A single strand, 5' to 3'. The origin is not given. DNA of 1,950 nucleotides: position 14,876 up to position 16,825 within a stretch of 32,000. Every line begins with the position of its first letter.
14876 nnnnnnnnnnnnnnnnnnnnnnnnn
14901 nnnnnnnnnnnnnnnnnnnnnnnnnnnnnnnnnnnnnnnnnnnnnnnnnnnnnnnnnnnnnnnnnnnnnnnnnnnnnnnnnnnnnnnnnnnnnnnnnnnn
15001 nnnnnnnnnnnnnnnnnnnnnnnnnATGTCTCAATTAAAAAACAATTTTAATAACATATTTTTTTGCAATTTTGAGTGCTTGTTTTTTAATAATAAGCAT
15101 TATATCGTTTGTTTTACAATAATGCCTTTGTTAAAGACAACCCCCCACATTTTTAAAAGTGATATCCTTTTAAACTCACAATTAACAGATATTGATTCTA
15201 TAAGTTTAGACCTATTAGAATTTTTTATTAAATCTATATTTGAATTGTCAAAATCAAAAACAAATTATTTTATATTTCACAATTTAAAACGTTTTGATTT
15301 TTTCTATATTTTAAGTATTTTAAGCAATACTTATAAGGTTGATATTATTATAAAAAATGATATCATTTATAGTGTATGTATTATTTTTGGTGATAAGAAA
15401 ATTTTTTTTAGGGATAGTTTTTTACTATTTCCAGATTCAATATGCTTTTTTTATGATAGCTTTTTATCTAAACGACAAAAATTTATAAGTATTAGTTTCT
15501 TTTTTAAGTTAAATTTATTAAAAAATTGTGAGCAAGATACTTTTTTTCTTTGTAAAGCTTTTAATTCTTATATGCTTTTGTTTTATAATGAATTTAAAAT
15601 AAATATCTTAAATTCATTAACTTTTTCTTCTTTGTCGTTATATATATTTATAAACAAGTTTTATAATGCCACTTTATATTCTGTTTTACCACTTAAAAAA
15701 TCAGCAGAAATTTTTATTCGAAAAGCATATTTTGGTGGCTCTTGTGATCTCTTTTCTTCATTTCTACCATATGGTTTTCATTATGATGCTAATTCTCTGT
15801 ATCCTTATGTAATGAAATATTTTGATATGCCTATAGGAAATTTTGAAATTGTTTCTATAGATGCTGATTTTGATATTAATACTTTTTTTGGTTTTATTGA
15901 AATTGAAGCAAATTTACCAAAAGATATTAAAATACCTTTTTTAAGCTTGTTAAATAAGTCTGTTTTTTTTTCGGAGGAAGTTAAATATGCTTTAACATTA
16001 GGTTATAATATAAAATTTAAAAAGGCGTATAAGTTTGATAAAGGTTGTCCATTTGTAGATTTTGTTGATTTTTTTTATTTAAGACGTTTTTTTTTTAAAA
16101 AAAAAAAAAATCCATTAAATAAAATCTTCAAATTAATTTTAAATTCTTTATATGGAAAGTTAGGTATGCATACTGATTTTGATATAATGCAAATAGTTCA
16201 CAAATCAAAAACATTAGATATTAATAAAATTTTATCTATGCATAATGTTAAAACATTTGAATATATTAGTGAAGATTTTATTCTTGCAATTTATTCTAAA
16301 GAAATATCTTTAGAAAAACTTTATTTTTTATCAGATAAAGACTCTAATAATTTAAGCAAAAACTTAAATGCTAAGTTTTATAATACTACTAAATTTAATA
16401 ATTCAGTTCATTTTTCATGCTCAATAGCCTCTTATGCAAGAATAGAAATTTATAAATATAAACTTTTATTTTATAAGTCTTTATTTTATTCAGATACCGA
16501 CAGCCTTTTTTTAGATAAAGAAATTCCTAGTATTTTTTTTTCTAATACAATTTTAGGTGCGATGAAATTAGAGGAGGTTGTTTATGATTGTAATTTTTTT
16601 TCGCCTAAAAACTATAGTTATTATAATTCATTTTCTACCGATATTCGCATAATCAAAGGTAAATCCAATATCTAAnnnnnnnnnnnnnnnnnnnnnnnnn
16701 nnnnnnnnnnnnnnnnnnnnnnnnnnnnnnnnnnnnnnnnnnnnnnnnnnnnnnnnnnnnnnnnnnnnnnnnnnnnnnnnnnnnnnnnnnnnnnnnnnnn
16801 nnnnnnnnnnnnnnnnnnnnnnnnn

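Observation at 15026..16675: Compact phi29-sized family-B DNA polymerase ORF resident in the mitochondrial chromosome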

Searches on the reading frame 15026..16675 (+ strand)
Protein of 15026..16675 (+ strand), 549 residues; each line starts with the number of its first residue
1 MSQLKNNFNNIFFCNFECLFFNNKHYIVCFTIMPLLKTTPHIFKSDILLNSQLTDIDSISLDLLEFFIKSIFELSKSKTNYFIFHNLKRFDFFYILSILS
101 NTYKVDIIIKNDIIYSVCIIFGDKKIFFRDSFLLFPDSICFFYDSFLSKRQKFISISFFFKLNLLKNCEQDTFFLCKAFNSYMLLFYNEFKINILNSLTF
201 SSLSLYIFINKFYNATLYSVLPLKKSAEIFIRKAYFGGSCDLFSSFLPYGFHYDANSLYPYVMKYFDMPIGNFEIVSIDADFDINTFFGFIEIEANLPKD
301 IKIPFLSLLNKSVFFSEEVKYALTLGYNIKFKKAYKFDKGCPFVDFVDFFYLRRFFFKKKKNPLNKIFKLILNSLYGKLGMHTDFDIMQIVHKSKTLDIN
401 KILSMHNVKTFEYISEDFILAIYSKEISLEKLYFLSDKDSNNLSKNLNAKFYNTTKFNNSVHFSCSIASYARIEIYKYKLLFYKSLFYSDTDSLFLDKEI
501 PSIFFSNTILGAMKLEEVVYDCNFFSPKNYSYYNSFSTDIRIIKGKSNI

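Call 5: search_protein_families(library=pfam, proteins=[window:15026-16675:+], max_evalue=0.01)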
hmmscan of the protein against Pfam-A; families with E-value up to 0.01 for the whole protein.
window:15026-16675:+ (549 aa): 1 family
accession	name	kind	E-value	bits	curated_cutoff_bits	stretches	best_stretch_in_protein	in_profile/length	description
PF03175.18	DNA_pol_B_2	-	6.9e-46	157.5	25.8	2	164-476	140-459/468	DNA polymerase type B, organellar and viral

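Call 6: search_solved_structures(query=window:15026-16672:+, max_evalue=1, show_alignments=2)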
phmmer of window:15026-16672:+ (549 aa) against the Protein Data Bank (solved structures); distinct sequences matched with E-value up to 1: 0.

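Call 7: find_homologous_proteins(query=window:15026-16672:+)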
Query window:15026-16672:+ (549 aa): 152 proteins with E <= 0.001 among 8000 candidates; the best 120 are listed.
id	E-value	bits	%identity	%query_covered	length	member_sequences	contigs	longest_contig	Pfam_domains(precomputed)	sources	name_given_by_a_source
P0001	0.0e+0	1183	100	100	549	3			PF03175.19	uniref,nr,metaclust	uniref:DNA-directed DNA polymerase n=1 Tax=Ochromonas danica TaxID=2986 RepID=Q9G910_OCHDN|nr:DNA po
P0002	2.5e-88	316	37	95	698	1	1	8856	PF03175.19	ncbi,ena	-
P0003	3.9e-86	308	36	98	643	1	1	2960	PF03175.19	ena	-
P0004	5.9e-85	304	38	95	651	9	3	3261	PF03175.19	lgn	-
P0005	1.1e-78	284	35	98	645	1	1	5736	PF03175.19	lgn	-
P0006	1.6e-78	283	35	97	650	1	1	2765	PF03175.19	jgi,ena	-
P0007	1.2e-77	280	37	99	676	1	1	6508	PF03175.19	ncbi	-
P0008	8.1e-77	278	37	99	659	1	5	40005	PF03175.19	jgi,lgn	-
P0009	6.0e-75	271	35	99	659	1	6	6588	PF03175.19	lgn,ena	-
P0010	1.8e-74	270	35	99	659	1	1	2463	PF03175.19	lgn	-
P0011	2.2e-74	270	37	97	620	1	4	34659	PF03175.19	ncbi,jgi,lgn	jgi:hypothetical protein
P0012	9.2e-73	264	37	98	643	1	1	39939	PF03175.19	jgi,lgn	jgi:hypothetical protein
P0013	2.5e-72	263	36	95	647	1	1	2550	PF03175.19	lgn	-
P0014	4.6e-72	262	35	98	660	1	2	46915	PF03175.19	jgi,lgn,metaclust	metaclust:\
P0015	6.2e-72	262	36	97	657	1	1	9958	PF03175.19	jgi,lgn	jgi:hypothetical protein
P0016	1.2e-67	247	35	95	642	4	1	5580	PF03175.19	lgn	-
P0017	6.1e-66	242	34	100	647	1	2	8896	PF03175.19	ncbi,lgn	-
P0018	5.0e-65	239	35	97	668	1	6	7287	PF03175.19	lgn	-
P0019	3.6e-64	236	34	96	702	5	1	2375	PF03175.19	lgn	-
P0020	2.2e-63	233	35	86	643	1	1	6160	PF03175.19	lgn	-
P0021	2.7e-63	233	35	95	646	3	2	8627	PF03175.19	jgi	jgi:hypothetical protein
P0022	7.3e-63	232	36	95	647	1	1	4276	PF03175.19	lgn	-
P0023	8.8e-63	231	32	98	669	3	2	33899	PF03175.19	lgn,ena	-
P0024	2.9e-62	230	35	98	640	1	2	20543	PF03175.19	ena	-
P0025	1.6e-60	224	32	95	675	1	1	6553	PF03175.19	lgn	-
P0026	8.8e-59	218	35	85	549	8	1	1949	PF03175.19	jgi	-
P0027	1.0e-58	218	34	97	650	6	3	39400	PF03175.19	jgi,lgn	jgi:hypothetical protein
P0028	2.4e-58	217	33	96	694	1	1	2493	PF03175.19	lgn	-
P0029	7.4e-57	212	38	68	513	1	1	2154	PF03175.19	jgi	-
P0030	1.0e-54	205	32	97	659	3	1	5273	PF03175.19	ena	-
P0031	5.4e-54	202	32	97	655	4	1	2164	PF03175.19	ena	-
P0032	3.4e-53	200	32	97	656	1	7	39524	PF03175.19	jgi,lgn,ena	jgi:hypothetical protein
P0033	5.6e-52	196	33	96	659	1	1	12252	PF03175.19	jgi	jgi:hypothetical protein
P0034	8.7e-51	192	32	97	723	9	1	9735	PF03175.19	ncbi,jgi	jgi:hypothetical protein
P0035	1.1e-44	172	33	74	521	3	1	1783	PF03175.19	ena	-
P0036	2.4e-44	170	31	95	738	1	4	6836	PF03175.19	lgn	-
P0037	6.3e-40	156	28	92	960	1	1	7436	PF03175.19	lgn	-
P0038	8.5e-39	152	34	62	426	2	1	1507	PF03175.19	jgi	jgi:hypothetical protein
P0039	5.5e-38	149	31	97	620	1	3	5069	PF03175.19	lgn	-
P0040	2.0e-36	144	31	84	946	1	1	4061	PF03175.19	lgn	-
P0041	4.0e-35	140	31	71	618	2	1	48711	PF03175.19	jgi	jgi:hypothetical protein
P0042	4.9e-35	140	32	92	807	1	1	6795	PF03175.19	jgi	jgi:hypothetical protein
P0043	8.8e-35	139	32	97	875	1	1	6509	PF03175.19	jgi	jgi:hypothetical protein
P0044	4.0e-34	137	32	70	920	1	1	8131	PF03175.19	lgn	-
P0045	8.7e-34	136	36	48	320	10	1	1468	PF03175.19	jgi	jgi:hypothetical protein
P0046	1.5e-33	135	31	85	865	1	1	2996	PF03175.19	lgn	-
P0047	1.8e-33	135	27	88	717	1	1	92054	PF03175.19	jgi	jgi:DNA polymerase elongation subunit (family B)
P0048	4.5e-33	133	30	95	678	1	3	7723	PF03175.19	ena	-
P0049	4.5e-33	133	31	82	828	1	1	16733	PF03175.19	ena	-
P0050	8.1e-33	132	28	84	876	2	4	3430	PF03175.19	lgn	-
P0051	8.1e-32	129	29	89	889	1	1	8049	PF03175.19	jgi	jgi:hypothetical protein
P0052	1.1e-31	129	34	62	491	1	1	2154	PF03175.19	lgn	-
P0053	1.6e-31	128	29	90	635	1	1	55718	PF03175.19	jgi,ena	-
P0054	2.6e-31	127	29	97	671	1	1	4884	PF03175.19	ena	-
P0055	7.3e-31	126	28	87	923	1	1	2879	PF03175.19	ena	-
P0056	9.6e-31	126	28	85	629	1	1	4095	PF03175.19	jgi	-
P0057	1.2e-30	125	30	82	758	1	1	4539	PF03175.19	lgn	-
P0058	1.5e-30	125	30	84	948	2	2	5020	PF03175.19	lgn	-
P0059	3.5e-30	124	31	72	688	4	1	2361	PF03175.19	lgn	-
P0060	1.7e-29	121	31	86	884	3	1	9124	PF03175.19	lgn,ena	-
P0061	2.4e-29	121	30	89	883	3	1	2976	PF03175.19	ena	-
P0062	7.2e-29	119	28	86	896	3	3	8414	PF03175.19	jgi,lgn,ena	-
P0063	1.8e-28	118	30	76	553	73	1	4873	PF03175.19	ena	-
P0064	2.1e-28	118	33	67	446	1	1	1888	PF03175.19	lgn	-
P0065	4.7e-28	117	30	89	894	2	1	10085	PF03175.19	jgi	jgi:DNA polymerase type B, organellar and viral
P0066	8.0e-28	116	28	83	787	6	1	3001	PF03175.19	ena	-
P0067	1.0e-27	116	30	71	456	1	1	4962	PF03175.19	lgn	-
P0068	2.3e-27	114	28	84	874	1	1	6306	PF03175.19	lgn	-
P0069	2.6e-27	114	32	82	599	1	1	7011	PF03175.19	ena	-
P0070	4.5e-27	113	30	70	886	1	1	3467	PF03175.19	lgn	-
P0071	6.5e-27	113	33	66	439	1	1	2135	PF03175.19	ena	-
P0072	1.1e-26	112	32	71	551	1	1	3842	PF03175.19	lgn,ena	-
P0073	1.4e-26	112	29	84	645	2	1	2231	PF03175.19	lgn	-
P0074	1.5e-26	112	28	72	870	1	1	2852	PF03175.19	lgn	-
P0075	1.1e-25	109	28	94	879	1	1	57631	PF03175.19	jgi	jgi:hypothetical protein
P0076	1.9e-25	108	28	93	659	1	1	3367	PF03175.19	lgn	-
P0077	3.7e-25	107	29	88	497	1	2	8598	PF03175.19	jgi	jgi:hypothetical protein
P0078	4.3e-25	107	29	83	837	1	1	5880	PF03175.19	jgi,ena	-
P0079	4.5e-25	107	32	56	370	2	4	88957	PF03175.19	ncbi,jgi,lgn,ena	-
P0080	6.4e-25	106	30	86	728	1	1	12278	PF03175.19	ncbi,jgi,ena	jgi:hypothetical protein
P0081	1.9e-24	105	31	75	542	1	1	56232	PF03175.19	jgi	jgi:DNA polymerase type B, organellar and viral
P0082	2.1e-24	105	27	94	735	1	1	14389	PF03175.19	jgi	jgi:hypothetical protein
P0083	3.1e-24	104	26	86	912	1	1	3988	PF03175.19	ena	-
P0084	4.1e-24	104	27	74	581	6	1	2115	PF03175.19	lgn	-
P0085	4.7e-24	104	27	90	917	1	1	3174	PF03175.19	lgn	-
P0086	7.1e-24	103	29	70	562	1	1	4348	PF03175.19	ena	-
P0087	7.8e-24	103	28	71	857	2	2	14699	PF03175.19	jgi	jgi:hypothetical protein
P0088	8.5e-24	103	33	67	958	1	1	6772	PF03175.19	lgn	-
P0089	8.8e-24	103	29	82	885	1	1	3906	PF03175.19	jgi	jgi:hypothetical protein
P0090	1.1e-23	102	27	94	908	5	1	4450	PF03175.19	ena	-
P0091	1.8e-23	102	26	86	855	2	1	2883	PF03175.19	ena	-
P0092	5.0e-23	100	27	84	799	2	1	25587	PF03175.19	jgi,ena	-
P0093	8.2e-23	99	30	83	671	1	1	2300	PF03175.19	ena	-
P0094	2.3e-22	98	30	66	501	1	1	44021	PF03175.19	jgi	jgi:hypothetical protein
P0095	3.8e-22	97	28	85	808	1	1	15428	PF03175.19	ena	-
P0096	8.3e-22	96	27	82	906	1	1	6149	PF03175.19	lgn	-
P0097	1.5e-21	95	29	81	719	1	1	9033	PF03175.19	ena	-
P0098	2.4e-21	95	29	82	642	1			PF03175.19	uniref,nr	uniref:DNA polymerase n=1 Tax=Phellinus igniarius TaxID=40472 RepID=UPI00233F6B72|nr:DNA polymerase 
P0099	6.3e-21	93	29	56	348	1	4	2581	PF03175.19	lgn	-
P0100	1.8e-20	92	26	81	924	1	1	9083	PF03175.19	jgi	jgi:DNA polymerase type B, organellar and viral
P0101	3.4e-20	91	27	82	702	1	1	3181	PF03175.19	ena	-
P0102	7.4e-20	90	27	86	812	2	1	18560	PF03175.19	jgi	jgi:hypothetical protein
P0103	1.0e-19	89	30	64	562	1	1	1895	PF03175.19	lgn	-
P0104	1.2e-19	89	30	83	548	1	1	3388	PF03175.19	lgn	-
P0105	3.0e-19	88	30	64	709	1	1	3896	PF03175.19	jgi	jgi:hypothetical protein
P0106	7.7e-19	86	31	52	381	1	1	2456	PF03175.19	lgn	-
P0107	1.3e-18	86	32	64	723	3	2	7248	PF03175.19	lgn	-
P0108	1.6e-18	85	26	88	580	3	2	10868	PF03337.20,PF03175.19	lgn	-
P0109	2.2e-17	82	29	64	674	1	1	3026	PF03175.19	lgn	-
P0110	2.8e-16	78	30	40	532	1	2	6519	PF03175.19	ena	-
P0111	8.2e-16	76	28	84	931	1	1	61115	PF03175.19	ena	-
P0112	1.1e-15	76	26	69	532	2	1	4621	PF03175.19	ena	-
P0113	1.3e-15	76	28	68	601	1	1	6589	PF03175.19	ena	-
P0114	1.7e-15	75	32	61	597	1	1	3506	PF03175.19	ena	-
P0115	2.7e-15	75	31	44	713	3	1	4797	PF03175.19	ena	-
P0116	4.4e-15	74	28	69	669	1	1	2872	PF03175.19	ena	-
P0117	6.9e-15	73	28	84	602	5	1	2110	PF03175.19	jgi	jgi:hypothetical protein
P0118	1.6e-14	72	30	55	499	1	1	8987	PF03175.19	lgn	-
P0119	1.6e-13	69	28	77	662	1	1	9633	PF03175.19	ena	-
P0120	4.4e-13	67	32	47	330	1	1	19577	PF03175.19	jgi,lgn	jgi:hypothetical protein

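Call 10: find_encoding_contigs(protein=P0008, flank=10000, max_places=3)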
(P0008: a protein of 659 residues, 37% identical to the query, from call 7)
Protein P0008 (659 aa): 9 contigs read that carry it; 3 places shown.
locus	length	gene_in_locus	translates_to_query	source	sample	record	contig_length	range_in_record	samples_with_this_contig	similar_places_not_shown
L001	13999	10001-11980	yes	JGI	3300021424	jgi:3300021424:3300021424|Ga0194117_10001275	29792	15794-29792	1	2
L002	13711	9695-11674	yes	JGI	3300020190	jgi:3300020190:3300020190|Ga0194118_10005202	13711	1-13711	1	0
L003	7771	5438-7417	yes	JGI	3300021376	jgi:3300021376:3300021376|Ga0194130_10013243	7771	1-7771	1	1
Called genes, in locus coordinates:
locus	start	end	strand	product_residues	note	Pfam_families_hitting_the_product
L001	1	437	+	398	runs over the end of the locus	PF00346:Complex1_49kDa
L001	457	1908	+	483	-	PF00361:Proton_antipo_M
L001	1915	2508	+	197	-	-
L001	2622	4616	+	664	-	PF00662:Proton_antipo_N, PF00361:Proton_antipo_M, PF06455:NADH5_C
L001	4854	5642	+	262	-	PF02790:COX2_TM, PF00116:COX2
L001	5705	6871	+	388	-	PF00033:Cytochrome_B, PF13631:Cytochrom_B_N_2, PF00032:Cytochrom_B_C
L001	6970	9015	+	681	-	PF13510:Fer2_4, PF10588:NADH-G_4Fe-4S_3, PF22117:Fer4_Nqo3, PF22151:Fer4_NDSU1, PF00384:Molybdopterin, PF09326:NADH_dhqG_C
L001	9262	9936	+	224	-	-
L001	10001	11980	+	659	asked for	PF03175:DNA_pol_B_2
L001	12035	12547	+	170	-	-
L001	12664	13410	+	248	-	-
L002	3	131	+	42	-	?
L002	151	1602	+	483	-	PF00361:Proton_antipo_M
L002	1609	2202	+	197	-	-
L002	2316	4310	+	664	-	PF00662:Proton_antipo_N, PF00361:Proton_antipo_M, PF06455:NADH5_C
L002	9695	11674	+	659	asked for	PF03175:DNA_pol_B_2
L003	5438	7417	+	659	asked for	PF03175:DNA_pol_B_2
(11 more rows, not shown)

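Call 11: find_encoding_contigs(protein=P0011, flank=10000, max_places=3)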
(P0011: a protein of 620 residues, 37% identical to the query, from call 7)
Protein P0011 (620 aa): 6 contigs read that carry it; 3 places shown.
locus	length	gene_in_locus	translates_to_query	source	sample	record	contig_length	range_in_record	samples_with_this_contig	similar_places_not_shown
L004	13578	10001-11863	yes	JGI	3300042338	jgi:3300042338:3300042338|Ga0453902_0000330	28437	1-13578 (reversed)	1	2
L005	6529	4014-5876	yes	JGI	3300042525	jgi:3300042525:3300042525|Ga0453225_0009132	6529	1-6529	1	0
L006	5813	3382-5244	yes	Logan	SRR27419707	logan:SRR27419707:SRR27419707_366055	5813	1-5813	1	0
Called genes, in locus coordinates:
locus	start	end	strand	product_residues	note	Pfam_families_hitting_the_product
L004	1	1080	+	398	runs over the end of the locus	PF00346:Complex1_49kDa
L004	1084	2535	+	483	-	PF00361:Proton_antipo_M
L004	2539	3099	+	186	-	-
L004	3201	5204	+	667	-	PF00662:Proton_antipo_N, PF00361:Proton_antipo_M, PF06455:NADH5_C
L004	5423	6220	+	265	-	PF02790:COX2_TM, PF00116:COX2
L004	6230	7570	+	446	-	PF00033:Cytochrome_B, PF13631:Cytochrom_B_N_2, PF00032:Cytochrom_B_C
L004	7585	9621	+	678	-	PF00111:Fer2 (faint), PF13510:Fer2_4, PF10588:NADH-G_4Fe-4S_3, PF22117:Fer4_Nqo3, PF22151:Fer4_NDSU1, PF00384:Molybdopterin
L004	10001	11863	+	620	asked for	PF03175:DNA_pol_B_2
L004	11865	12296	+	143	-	-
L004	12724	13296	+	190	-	-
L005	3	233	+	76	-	?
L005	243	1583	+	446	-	PF00033:Cytochrome_B, PF13631:Cytochrom_B_N_2, PF00032:Cytochrom_B_C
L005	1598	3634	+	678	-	PF00111:Fer2 (faint), PF13510:Fer2_4, PF10588:NADH-G_4Fe-4S_3, PF22117:Fer4_Nqo3, PF22151:Fer4_NDSU1, PF00384:Molybdopterin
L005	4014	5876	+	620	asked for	PF03175:DNA_pol_B_2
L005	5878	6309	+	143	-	-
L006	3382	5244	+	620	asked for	PF03175:DNA_pol_B_2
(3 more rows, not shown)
